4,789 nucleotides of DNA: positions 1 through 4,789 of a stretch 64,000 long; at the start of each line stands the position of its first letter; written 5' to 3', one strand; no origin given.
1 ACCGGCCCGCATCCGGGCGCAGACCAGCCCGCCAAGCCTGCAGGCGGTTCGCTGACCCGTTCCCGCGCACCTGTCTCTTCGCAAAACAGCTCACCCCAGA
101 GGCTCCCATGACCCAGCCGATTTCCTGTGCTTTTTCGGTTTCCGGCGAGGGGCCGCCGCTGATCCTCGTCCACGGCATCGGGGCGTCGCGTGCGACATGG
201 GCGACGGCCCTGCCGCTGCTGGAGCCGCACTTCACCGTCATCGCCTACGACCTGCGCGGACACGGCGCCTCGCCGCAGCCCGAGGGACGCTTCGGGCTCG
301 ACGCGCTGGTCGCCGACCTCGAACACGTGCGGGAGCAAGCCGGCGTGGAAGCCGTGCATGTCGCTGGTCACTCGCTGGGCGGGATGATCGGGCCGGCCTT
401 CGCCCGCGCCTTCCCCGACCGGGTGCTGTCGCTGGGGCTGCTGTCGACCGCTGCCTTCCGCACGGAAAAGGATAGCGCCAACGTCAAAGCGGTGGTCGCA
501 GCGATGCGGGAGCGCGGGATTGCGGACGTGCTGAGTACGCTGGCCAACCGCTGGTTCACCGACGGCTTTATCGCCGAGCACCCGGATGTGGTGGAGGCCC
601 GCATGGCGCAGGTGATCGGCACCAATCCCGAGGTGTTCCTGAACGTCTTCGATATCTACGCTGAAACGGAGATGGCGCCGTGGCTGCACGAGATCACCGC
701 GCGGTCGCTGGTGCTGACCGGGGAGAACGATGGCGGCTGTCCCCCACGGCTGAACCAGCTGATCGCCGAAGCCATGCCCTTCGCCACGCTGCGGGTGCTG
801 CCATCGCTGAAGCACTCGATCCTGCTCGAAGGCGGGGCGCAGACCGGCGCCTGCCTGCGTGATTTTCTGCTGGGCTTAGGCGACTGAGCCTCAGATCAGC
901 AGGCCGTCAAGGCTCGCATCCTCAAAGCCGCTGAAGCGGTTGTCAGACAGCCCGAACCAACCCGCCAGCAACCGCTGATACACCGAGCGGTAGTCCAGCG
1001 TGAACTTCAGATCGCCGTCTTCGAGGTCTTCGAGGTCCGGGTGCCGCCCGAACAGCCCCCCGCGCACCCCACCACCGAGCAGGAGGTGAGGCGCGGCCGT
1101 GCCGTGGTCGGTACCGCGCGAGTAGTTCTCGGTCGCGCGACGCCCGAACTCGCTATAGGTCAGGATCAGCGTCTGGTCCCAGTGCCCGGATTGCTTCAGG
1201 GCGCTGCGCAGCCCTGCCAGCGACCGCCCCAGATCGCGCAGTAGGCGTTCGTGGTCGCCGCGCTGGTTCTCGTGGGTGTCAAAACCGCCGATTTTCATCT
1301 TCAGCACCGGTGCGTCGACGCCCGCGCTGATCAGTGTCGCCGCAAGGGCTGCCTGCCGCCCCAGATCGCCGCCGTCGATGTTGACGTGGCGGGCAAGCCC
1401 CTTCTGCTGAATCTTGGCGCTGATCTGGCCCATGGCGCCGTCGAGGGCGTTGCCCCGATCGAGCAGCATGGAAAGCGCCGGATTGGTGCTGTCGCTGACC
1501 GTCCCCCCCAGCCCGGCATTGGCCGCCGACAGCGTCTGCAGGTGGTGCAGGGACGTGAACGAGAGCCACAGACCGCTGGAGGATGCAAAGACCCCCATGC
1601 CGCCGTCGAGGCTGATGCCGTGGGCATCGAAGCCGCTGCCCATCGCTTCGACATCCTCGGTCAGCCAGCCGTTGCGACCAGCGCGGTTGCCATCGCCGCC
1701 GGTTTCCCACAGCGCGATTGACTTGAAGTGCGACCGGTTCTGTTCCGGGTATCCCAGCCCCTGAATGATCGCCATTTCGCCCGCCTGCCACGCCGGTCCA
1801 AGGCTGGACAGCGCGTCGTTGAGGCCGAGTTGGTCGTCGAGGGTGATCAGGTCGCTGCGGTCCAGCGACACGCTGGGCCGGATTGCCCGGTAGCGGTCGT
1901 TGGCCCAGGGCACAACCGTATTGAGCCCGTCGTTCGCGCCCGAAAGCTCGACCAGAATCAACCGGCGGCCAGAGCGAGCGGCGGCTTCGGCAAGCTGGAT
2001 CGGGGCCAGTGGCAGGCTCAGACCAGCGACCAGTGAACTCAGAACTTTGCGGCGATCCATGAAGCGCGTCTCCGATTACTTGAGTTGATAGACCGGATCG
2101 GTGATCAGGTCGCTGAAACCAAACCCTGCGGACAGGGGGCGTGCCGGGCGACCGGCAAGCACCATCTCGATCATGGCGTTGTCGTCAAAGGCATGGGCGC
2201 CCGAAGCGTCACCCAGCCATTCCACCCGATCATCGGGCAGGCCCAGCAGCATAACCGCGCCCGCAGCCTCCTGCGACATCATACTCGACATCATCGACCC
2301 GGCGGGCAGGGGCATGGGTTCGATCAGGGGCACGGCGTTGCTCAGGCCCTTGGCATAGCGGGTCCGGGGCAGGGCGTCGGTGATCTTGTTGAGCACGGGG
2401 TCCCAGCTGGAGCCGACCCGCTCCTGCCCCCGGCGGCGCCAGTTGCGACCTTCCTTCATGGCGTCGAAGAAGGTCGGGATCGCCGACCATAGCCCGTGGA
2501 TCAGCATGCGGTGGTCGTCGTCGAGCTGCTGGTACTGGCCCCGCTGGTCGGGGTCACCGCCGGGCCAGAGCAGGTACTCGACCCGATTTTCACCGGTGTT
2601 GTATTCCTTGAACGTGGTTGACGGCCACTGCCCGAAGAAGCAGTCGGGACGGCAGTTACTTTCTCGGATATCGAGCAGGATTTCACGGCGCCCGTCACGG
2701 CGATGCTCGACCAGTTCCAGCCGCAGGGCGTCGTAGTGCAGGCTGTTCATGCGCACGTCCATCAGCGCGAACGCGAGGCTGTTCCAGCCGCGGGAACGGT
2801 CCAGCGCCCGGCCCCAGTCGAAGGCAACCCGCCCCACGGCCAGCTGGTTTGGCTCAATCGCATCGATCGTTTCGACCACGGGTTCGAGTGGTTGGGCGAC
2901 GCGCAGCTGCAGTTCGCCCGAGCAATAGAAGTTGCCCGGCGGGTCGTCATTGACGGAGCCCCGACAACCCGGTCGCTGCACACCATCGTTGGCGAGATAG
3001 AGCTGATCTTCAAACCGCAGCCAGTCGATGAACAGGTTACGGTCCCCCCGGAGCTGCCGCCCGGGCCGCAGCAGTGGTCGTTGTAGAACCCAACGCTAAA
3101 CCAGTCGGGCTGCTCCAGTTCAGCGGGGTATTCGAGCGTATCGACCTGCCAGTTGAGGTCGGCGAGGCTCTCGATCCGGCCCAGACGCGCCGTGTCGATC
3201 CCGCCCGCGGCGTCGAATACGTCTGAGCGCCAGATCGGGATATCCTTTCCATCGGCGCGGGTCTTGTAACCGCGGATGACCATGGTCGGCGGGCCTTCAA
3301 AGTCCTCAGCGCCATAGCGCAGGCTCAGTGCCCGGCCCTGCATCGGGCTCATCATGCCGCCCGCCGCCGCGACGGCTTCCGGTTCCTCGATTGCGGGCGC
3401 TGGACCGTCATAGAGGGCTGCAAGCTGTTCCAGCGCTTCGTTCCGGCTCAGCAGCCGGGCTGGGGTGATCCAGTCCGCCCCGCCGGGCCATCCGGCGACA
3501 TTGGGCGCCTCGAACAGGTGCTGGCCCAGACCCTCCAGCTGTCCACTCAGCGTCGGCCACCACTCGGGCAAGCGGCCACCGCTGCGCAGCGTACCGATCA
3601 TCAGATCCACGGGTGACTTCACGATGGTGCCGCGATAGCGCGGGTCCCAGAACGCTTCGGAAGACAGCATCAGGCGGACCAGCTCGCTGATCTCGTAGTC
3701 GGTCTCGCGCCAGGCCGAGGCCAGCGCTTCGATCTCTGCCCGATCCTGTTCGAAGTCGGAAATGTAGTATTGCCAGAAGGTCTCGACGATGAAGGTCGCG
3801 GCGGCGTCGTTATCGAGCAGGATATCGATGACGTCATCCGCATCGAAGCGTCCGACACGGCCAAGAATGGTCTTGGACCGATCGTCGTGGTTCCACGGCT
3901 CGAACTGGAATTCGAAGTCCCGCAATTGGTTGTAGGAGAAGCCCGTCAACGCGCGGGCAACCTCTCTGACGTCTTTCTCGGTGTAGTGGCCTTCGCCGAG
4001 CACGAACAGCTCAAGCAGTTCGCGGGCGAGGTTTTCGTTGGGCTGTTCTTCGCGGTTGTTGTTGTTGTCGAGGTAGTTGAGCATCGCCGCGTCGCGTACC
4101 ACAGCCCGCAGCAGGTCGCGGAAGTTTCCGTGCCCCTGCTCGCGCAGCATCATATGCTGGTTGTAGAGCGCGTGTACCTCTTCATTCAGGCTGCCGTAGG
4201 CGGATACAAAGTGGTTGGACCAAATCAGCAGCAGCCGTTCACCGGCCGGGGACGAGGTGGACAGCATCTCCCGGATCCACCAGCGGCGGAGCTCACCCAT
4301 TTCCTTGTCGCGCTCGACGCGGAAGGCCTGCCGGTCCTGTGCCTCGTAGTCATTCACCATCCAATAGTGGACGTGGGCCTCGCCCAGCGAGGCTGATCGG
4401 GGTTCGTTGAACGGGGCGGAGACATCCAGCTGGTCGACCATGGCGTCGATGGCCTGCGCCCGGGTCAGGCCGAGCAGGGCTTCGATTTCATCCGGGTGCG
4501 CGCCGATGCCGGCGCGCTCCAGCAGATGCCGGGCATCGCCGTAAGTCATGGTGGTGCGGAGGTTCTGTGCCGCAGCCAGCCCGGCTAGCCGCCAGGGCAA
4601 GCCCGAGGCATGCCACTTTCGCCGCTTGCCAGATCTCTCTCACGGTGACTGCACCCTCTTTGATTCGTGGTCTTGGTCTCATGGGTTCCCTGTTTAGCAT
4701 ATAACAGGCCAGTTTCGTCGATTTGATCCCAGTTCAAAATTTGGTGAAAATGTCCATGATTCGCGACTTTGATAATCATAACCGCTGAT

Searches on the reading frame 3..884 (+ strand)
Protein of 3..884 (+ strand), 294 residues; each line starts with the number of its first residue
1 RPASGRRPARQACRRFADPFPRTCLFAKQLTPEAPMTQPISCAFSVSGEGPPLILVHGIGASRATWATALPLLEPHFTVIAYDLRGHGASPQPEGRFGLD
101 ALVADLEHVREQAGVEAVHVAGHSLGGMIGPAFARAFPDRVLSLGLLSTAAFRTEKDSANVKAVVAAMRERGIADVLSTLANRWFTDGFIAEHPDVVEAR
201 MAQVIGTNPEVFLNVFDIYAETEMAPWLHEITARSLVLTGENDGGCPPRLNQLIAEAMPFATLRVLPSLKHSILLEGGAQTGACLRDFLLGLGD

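Call 56: search_protein_families(library=pfam, proteins=[window:3-884:+], max_evalue=0.00001)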
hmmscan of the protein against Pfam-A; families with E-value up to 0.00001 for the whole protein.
window:3-884:+ (294 aa): 3 families
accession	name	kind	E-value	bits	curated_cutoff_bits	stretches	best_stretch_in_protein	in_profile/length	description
PF00561.26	Abhydrolase_1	-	2.8e-29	102.9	25.8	1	51-184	1-139/245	alpha/beta hydrolase fold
PF12697.13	Abhydrolase_6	-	6.2e-20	73.2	26.3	1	53-276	1-209/217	Alpha/beta hydrolase family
PF12146.15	Hydrolase_4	-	4.5e-16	59.3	27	1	54-276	8-237/239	Serine aminopeptidase, S33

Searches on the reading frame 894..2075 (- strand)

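Call 56: search_protein_families(library=pfam, proteins=[window:894-2075:-], max_evalue=0.00001)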
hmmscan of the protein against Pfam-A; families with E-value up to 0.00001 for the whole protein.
window:894-2075:- (394 aa): 1 family
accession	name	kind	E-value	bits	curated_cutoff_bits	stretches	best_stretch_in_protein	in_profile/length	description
PF07394.17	DUF1501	-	4.2e-34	118.8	27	1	37-378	2-381/390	Protein of unknown function (DUF1501)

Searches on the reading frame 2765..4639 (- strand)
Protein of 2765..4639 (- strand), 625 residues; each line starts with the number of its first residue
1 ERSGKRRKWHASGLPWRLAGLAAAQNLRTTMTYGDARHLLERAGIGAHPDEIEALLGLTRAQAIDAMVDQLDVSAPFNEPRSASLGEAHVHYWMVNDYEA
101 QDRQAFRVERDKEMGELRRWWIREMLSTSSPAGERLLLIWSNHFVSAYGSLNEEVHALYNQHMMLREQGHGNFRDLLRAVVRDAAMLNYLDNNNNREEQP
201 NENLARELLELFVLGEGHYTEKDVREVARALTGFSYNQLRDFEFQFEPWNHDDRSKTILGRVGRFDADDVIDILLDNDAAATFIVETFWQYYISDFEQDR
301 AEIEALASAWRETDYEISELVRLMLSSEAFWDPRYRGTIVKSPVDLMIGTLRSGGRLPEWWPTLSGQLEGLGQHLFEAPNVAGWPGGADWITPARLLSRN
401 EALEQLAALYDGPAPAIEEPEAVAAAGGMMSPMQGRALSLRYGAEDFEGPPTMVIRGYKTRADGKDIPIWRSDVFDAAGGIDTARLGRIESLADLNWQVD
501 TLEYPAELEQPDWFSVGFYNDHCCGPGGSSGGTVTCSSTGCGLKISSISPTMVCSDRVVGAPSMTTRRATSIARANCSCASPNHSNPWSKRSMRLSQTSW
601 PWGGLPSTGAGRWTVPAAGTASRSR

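Call 56: search_protein_families(library=pfam, proteins=[window:2765-4639:-], max_evalue=0.00001)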
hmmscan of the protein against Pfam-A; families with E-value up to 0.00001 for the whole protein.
window:2765-4639:- (625 aa): 1 family
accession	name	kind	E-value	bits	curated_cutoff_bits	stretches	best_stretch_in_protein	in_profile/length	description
PF08811.16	DUF1800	-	6.8e-100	335.6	26.1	1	38-423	1-362/419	Protein of unknown function (DUF1800)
